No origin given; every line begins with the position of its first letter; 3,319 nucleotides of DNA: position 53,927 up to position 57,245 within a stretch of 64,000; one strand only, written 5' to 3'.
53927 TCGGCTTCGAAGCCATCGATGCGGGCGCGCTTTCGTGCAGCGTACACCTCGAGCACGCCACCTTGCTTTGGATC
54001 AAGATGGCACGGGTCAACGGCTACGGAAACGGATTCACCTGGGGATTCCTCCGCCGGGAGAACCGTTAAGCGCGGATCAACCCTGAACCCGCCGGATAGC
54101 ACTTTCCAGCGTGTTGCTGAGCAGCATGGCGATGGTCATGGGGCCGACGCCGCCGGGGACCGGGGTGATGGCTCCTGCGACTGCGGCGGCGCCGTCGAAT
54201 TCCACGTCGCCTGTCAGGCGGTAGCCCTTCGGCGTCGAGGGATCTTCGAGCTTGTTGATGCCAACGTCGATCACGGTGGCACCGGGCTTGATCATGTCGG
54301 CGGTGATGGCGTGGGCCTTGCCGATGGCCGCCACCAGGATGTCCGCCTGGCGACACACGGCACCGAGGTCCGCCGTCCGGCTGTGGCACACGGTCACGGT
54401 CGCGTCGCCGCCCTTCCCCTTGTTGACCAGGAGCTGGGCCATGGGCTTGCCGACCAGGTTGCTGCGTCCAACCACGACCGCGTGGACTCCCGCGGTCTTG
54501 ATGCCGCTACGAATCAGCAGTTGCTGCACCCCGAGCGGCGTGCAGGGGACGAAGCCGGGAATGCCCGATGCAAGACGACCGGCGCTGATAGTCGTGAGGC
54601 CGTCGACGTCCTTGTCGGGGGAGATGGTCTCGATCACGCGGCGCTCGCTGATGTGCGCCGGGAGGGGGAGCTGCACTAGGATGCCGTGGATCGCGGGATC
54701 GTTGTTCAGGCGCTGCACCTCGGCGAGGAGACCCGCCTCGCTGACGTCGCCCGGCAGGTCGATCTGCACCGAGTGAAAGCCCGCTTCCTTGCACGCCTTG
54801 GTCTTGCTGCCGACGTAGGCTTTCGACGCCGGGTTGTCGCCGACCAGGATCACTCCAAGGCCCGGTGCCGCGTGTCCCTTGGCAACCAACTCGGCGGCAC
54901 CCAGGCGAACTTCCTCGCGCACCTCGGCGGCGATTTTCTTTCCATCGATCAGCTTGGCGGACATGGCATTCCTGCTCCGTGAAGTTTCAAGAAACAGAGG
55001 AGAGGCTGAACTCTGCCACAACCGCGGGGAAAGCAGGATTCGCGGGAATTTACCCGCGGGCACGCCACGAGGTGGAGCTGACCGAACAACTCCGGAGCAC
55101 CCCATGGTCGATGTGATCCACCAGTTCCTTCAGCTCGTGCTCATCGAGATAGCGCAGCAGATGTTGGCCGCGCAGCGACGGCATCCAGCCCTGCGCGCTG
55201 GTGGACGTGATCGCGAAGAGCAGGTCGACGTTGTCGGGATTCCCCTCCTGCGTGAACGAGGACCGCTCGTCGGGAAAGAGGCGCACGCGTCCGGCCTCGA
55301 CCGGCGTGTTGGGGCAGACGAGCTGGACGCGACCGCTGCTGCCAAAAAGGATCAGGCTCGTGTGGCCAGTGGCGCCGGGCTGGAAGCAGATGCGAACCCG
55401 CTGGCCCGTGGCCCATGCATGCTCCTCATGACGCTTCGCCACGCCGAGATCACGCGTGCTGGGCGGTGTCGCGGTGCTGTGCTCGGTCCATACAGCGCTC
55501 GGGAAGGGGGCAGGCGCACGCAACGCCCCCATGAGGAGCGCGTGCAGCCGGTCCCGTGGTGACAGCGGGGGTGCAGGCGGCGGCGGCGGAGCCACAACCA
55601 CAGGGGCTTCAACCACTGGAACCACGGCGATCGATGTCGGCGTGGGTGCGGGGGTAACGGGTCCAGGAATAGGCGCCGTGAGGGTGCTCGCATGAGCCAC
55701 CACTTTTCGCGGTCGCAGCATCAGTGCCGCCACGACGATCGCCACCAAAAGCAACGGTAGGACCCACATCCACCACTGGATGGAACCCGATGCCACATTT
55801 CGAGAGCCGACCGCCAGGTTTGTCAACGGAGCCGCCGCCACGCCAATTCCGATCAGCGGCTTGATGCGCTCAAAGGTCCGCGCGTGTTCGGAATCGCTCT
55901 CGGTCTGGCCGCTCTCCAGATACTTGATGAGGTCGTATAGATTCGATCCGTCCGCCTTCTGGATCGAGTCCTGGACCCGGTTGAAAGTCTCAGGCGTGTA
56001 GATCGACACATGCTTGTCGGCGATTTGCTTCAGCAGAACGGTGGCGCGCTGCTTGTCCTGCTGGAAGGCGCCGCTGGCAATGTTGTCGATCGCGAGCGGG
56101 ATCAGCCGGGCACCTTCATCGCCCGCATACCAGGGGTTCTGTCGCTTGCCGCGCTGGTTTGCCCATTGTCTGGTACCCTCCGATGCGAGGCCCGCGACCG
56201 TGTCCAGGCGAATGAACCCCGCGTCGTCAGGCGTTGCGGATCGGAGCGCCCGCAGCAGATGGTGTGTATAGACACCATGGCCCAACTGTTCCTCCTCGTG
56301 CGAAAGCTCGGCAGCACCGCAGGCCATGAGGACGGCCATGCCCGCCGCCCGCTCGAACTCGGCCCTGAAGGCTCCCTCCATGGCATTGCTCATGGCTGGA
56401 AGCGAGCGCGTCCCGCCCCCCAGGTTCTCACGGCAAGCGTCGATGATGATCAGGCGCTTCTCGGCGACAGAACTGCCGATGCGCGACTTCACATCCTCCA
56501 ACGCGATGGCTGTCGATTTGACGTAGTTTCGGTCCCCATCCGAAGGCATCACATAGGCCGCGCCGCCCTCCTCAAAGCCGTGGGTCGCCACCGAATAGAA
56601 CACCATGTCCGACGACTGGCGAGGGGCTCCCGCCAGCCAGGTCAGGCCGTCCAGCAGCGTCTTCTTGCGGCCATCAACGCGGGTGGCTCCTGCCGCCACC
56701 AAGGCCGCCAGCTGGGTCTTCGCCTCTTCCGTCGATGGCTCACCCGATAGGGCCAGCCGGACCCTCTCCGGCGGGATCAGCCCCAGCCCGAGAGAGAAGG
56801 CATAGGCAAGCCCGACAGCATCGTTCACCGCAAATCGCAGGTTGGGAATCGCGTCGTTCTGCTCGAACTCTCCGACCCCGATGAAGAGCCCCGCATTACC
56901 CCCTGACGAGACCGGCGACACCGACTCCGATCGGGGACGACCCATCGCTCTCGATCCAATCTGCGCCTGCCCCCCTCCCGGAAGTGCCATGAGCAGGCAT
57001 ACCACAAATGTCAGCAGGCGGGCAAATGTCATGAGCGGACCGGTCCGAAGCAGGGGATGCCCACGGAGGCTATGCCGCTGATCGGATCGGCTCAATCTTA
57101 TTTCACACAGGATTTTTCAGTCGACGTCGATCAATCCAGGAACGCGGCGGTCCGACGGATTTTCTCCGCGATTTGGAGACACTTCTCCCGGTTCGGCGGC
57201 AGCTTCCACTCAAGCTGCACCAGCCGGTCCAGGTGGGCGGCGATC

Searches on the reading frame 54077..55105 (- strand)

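Call 17: search_protein_families(library=pfam, proteins=[window:54077-55105:-], max_evalue=0.001)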
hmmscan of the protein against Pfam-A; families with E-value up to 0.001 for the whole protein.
window:54077-55105:- (342 aa): 2 families
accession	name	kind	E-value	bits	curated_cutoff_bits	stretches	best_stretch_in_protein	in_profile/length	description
PF02882.25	THF_DHG_CYH_C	-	2e-64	216.2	27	1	172-338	2-158/160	Tetrahydrofolate dehydrogenase/cyclohydrolase, NAD(P)-binding domain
PF00763.28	THF_DHG_CYH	-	5.4e-42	143.1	32.8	1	53-168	1-115/115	Tetrahydrofolate dehydrogenase/cyclohydrolase, catalytic domain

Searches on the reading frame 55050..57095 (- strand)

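Call 17: search_protein_families(library=pfam, proteins=[window:55050-57095:-], max_evalue=0.001)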
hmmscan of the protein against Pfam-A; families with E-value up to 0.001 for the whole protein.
window:55050-57095:- (681 aa): 2 families
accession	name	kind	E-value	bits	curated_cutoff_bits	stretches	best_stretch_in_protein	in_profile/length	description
PF00656.27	Peptidase_C14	-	4.4e-12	46.6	21.4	1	70-323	5-223/233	Caspase domain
PF14326.11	DUF4384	-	0.00072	20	27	0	562-632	3-79/81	Domain of unknown function (DUF4384)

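Call 87: search_protein_families(library=padloc, proteins=[window:55050-57095:-], max_evalue=0.001)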
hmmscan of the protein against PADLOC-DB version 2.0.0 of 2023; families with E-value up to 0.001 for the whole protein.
window:55050-57095:- (681 aa): 0 families
